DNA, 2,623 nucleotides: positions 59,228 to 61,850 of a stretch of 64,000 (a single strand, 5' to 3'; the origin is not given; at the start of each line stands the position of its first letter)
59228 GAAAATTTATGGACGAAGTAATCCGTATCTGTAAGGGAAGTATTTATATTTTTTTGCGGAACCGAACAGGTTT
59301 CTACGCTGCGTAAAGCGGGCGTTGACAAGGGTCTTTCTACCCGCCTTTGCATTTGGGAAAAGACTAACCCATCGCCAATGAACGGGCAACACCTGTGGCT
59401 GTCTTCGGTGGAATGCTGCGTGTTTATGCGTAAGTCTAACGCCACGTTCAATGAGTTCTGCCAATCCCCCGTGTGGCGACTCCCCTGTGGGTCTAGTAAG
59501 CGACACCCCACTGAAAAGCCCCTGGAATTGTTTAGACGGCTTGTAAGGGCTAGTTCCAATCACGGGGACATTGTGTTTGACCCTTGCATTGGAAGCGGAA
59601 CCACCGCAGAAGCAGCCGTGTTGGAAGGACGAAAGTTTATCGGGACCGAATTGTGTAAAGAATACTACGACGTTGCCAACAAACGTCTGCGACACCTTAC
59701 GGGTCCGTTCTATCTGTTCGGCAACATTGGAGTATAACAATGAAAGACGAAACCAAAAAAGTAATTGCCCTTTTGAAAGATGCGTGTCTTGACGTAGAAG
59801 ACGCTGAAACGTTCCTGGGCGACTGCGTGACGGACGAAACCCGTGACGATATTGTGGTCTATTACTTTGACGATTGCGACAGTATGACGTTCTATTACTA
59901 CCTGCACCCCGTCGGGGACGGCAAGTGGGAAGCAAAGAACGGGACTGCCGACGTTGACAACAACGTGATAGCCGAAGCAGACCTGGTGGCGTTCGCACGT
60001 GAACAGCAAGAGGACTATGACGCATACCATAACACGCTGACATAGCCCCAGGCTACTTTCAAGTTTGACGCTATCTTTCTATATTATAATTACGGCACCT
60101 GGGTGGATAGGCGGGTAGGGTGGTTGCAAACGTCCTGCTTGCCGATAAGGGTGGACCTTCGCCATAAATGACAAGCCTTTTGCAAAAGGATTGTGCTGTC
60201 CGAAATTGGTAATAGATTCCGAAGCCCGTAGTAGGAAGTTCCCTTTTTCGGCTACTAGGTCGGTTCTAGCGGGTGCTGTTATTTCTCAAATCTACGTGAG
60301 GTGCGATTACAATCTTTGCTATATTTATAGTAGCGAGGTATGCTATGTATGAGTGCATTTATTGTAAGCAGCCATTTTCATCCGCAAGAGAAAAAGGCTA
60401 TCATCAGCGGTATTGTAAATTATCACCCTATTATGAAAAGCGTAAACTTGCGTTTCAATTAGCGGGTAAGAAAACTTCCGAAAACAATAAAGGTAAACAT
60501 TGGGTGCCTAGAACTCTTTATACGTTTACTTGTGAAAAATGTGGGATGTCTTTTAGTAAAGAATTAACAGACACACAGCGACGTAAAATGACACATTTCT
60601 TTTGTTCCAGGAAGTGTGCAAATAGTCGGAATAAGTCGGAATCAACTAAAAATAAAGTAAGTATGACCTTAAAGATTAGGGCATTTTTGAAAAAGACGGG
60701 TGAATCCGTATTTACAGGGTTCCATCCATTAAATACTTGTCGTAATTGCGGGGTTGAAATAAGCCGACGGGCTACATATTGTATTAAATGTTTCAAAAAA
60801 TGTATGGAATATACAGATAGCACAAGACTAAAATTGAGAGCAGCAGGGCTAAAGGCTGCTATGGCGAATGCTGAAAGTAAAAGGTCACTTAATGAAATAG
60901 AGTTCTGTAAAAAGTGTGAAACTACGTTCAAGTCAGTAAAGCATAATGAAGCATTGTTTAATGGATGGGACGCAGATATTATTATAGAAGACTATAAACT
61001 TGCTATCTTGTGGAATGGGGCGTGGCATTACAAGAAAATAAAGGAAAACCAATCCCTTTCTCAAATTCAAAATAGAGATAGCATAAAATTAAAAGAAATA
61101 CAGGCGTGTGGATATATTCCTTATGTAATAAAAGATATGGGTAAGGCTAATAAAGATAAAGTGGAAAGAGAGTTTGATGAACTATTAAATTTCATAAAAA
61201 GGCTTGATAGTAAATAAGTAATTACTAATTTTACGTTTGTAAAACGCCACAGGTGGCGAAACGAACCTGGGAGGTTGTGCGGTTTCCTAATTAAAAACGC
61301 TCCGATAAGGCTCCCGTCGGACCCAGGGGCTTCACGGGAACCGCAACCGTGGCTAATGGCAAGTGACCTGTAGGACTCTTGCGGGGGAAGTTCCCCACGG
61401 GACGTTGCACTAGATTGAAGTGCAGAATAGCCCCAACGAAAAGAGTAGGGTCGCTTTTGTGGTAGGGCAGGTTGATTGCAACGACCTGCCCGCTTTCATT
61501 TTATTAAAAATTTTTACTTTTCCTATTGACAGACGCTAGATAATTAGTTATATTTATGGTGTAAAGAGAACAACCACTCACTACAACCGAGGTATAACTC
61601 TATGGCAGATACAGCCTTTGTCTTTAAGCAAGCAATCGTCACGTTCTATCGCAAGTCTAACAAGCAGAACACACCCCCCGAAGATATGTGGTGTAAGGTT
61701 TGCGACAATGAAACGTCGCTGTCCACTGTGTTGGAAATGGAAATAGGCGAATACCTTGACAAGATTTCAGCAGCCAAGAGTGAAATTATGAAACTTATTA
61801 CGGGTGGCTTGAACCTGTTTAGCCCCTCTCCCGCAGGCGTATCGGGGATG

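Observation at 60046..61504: Self-contained unit of promoter, ~186-nt structured RNA, AT-rich endonuclease gene, ~200-nt related structured RNA and terminator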

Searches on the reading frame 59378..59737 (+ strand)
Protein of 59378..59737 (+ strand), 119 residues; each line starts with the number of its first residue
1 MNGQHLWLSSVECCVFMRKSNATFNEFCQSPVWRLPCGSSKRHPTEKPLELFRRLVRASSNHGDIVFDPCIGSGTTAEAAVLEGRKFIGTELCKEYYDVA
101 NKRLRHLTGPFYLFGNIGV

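Call 6: search_protein_families(library=pfam, proteins=[window:59378-59737:+], max_evalue=1)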
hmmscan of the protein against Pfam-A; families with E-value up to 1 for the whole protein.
window:59378-59737:+ (119 aa): 1 family
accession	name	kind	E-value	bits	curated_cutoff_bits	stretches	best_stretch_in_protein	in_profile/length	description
PF01555.25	N6_N4_Mtase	-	2.8e-22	80.2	26.7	1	37-102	159-221/221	DNA methylase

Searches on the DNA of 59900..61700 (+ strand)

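Call 4: search_rna_families(source=window, start=59900, end=61700, threshold=evalue, max_evalue=10, show_alignments=4)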
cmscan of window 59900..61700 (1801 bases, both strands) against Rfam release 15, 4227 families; matches with E-value up to 10: 4.
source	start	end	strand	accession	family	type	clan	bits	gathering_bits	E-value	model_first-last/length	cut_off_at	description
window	60584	60709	+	RF00125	IS128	Gene; sRNA;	-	18.3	80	0.77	1-209/209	no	IS128 RNA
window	61225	61278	+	RF03234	mir-2813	Gene; miRNA;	-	17.5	70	9.1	1-67/67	no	mir-2813 microRNA precursor family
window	61542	61619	-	RF02493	Gl_U4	Gene; snRNA; splicing;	-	15.4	100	8.4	1-95/95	no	Giardia U4 spliceosomal RNA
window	60368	60494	-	RF01822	RsaJ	Gene; sRNA;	-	12.9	100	4.6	1-287/287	no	RNA Staph. aureus A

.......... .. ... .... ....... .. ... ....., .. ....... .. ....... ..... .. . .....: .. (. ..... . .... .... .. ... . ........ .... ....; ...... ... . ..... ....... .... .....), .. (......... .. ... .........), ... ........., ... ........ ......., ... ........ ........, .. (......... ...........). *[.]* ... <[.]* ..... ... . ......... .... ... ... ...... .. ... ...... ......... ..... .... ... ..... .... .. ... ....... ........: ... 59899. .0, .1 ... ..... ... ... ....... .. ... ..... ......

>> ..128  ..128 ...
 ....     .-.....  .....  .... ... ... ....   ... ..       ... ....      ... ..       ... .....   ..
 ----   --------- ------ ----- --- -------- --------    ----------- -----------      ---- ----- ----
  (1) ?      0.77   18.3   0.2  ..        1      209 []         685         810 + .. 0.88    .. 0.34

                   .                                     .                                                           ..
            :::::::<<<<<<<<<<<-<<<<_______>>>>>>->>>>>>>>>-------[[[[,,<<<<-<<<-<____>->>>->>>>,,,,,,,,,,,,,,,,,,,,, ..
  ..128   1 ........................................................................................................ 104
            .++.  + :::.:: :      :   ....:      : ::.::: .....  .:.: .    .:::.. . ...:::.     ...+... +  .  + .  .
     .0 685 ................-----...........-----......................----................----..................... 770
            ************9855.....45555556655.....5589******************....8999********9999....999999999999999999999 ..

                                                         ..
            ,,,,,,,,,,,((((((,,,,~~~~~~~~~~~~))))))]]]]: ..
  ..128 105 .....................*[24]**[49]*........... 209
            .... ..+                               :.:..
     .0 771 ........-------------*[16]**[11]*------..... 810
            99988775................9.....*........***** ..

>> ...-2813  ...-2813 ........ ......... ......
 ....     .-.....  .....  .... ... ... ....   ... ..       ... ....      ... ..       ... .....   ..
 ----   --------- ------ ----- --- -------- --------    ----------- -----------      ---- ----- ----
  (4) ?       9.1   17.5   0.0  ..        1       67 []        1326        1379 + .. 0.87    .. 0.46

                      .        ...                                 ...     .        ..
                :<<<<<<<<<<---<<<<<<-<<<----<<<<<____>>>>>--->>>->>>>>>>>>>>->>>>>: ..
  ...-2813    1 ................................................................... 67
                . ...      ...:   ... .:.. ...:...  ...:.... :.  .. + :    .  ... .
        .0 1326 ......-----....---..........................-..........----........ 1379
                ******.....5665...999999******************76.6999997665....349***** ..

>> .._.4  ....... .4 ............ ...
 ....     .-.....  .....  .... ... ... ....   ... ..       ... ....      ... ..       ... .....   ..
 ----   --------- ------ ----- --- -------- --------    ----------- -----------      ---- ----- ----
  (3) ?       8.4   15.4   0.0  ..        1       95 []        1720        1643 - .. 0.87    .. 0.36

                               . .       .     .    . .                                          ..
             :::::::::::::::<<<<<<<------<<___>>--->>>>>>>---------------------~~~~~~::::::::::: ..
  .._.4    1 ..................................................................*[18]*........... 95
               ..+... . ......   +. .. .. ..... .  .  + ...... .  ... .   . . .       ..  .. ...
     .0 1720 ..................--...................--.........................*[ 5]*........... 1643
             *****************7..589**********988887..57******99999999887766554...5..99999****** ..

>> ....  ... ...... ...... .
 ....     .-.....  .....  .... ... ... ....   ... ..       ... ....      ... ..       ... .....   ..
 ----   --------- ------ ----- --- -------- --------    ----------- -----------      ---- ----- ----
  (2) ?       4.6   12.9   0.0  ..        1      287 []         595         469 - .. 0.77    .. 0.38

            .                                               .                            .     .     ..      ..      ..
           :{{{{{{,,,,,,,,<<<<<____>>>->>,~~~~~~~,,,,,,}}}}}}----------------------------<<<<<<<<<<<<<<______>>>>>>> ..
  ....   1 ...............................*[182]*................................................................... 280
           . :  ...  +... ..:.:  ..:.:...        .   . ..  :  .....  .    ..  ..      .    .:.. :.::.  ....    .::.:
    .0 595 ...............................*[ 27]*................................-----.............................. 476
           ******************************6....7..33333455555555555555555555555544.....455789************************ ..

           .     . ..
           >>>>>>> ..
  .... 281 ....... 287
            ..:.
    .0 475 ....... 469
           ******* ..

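Call 8: search_dna_similar(query=window:60046-60344:+, collection=phages, mode=distant, max_rows=30)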
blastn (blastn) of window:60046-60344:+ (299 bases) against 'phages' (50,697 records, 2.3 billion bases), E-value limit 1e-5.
No match.

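Call 9: search_dna_similar(query=window:61218-61504:+, collection=phages, mode=distant, max_rows=30)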
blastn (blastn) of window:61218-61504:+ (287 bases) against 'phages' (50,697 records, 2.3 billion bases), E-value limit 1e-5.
No match.

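Call 83: build_rna_model(alignment_id=A7, structure=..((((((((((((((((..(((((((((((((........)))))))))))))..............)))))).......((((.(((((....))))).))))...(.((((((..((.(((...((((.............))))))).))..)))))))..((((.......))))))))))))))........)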
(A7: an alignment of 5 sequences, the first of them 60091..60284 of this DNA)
Model R1 built from alignment A7 (5 sequences, 198 columns); structure: as given.
model positions 194; base pairs 58; branch points 3; effective number of sequences 1.13; information 0.591 bits per position. Calibrated on 0.2 Mb of random sequence (short: E-values are rough).
structure used (alignment columns):
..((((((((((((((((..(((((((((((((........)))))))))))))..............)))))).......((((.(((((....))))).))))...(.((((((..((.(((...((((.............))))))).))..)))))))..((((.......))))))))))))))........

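Call 84: search_with_rna_model(model_id=R1, sources=[window, L001, L004, L006, L007, L008, L009, L010, L011, L012, L013, L014, L015, L016, L017, L165, L166, L168, L169, L170, L171, L172, L173, L174, L091, L102, L106, L099, L095], max_evalue=10)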
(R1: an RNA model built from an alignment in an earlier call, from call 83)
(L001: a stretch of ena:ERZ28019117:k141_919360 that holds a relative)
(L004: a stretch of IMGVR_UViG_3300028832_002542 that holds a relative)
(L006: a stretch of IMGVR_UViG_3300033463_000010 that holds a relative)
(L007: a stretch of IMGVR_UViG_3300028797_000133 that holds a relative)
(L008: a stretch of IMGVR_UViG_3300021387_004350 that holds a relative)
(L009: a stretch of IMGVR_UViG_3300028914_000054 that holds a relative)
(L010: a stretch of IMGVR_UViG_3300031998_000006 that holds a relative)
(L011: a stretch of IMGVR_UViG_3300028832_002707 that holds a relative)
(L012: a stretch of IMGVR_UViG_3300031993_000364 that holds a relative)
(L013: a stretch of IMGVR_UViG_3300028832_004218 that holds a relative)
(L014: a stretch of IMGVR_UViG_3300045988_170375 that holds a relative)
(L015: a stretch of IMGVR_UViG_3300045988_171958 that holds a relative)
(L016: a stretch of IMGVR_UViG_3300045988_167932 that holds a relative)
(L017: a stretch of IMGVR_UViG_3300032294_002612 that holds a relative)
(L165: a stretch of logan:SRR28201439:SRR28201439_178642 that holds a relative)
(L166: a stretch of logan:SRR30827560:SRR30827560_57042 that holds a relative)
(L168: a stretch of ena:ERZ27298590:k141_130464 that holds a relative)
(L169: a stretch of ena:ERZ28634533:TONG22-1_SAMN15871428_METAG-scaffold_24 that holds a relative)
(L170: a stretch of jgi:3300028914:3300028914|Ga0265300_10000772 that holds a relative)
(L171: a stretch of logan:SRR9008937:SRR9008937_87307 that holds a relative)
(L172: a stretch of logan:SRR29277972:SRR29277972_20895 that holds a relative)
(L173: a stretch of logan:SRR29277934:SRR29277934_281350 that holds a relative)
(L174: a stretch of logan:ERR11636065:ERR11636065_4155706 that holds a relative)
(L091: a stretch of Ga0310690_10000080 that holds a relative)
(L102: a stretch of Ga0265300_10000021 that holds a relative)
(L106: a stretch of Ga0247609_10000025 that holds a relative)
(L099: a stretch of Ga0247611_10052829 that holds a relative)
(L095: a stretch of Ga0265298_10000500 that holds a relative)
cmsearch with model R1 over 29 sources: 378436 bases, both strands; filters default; matches with E-value up to 10: 16.
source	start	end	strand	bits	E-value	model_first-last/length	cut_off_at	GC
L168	5970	6164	+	220.7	1.2e-54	1-194/194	no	0.5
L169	5969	6163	+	220.7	1.2e-54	1-194/194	no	0.5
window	60091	60285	+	220.2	1.6e-54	1-194/194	no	0.51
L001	9747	9941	+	220.2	1.6e-54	1-194/194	no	0.51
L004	6937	7131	+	216.6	1.4e-53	1-194/194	no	0.5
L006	12281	12474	+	199.6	3.2e-49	1-194/194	no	0.53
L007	12281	12474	+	199.6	3.2e-49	1-194/194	no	0.53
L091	12755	12948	-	199.6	3.2e-49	1-194/194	no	0.53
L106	3788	3981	-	196.2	2.4e-48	1-194/194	no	0.53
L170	3281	3470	+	190.7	6.2e-47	1-194/194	no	0.47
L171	1503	1692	+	190.7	6.2e-47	1-194/194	no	0.47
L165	1681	1870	+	188.9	1.8e-46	1-194/194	no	0.48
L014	2917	3000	+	15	0.086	1-194/194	no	0.52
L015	4055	4138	+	13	0.29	1-194/194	no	0.52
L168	6296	6413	+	11.6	0.65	1-194/194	no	0.63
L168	6466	6492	+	11.2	0.84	23-50/194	no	0.63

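Call 87: search_with_rna_model(model_id=R1, source=L014, start=1, end=6200, max_evalue=10, show_alignments=3)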
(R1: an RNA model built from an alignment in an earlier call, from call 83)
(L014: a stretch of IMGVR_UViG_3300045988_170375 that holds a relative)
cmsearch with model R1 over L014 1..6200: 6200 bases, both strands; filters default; matches with E-value up to 10: 1.
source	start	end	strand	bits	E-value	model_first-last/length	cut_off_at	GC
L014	2917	3000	+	15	0.0014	1-194/194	no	0.52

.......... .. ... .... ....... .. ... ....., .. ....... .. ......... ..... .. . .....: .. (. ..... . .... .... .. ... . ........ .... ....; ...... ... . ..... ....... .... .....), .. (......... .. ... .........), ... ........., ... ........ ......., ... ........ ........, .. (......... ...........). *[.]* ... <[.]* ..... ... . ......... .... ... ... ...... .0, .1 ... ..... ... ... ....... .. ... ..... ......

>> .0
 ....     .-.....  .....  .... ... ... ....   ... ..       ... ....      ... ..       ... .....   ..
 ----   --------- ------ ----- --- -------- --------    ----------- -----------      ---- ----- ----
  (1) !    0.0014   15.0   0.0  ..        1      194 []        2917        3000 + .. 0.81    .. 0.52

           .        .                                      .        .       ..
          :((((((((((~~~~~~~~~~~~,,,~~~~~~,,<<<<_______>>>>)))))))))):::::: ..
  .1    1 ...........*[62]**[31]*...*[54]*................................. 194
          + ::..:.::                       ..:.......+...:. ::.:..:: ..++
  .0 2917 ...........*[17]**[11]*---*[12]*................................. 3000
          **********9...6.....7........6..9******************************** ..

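Call 98: build_rna_model(alignment_id=A8, structure=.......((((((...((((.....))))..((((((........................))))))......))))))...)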
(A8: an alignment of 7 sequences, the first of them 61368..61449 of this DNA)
Model R2 built from alignment A8 (7 sequences, 82 columns); structure: as given.
model positions 77; base pairs 16; branch points 1; effective number of sequences 2.42; information 0.735 bits per position. Calibrated on 0.2 Mb of random sequence (short: E-values are rough).
structure used (alignment columns):
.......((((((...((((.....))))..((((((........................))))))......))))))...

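Call 99: search_with_rna_model(model_id=R2, sources=[window, L004, L006, L008, L009, L010, L011, L012, L013, L014, L015, L016, L017, L018, L165, L166, L168, L169, L170, L172, L173, L174], max_evalue=10, show_alignments=0)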
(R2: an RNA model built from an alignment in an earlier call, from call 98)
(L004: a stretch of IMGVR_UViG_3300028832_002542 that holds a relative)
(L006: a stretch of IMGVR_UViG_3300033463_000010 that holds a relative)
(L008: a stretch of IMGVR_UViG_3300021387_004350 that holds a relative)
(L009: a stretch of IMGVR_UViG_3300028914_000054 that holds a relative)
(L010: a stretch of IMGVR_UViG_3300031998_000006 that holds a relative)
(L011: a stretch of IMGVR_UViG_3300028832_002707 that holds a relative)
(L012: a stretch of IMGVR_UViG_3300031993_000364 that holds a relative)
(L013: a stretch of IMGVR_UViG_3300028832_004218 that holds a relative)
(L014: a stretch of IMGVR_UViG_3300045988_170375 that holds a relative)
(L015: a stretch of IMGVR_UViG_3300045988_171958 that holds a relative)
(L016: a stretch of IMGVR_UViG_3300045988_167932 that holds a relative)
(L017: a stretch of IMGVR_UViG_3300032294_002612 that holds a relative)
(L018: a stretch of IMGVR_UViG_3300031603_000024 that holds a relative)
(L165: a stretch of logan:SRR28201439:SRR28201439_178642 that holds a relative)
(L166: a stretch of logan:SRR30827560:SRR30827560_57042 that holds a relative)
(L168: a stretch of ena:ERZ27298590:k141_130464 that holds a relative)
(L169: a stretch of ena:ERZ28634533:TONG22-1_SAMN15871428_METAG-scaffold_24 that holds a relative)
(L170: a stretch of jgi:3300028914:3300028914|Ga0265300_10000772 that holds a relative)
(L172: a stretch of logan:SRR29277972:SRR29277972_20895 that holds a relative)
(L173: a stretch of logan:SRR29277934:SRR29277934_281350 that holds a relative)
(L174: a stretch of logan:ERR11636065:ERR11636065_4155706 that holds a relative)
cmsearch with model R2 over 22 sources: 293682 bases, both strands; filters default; matches with E-value up to 10: 11.
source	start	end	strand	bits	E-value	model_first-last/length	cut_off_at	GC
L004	7335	7416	+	93.8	1.1e-21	1-77/77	no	0.55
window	61368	61449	+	90.6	7e-21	1-77/77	no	0.54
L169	7219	7295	+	88.7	2.2e-20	1-77/77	no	0.53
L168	6368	6450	+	87.3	5.1e-20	1-77/77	no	0.55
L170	3591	3672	+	83.2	6.1e-19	1-77/77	no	0.51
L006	12594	12668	+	82.5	9.1e-19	1-77/77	no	0.52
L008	3837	3902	+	71.5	7.1e-16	1-77/77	no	0.55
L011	11470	11535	+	71.5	7.1e-16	1-77/77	no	0.55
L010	12692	12757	+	65.7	2.2e-14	1-77/77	no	0.56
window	42694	42742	+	12.3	2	17-65/77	no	0.47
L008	5620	5719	-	12.2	2.1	1-77/77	no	0.52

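Call 108: search_with_rna_model(model_id=R1, sources=[window, L004, L006, L165, L170, L175], max_evalue=0.001, make_alignment=true, show_alignments=0)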
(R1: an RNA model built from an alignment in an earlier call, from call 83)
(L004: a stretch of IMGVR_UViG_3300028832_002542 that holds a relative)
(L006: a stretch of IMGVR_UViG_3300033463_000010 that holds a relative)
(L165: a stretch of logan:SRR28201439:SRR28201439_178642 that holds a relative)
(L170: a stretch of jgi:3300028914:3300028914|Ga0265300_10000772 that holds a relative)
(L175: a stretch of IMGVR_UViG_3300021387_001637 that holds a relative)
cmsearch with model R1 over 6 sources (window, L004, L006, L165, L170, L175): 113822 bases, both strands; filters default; matches with E-value up to 0.001: 6.
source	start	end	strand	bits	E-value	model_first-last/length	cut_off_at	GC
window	60091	60285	+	220.2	4.9e-55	1-194/194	no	0.51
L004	6937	7131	+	216.6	4.1e-54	1-194/194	no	0.5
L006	12281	12474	+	199.6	9.5e-50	1-194/194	no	0.53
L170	3281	3470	+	190.7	1.9e-47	1-194/194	no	0.47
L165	1681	1870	+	188.9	5.3e-47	1-194/194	no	0.48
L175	1384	1572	-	145.1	9.8e-36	1-194/194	no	0.42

Alignment A9: 6 matches aligned to the model, 195 columns, each read 5' to 3' on its own strand. Consensus structure (alignment columns), stored with it:
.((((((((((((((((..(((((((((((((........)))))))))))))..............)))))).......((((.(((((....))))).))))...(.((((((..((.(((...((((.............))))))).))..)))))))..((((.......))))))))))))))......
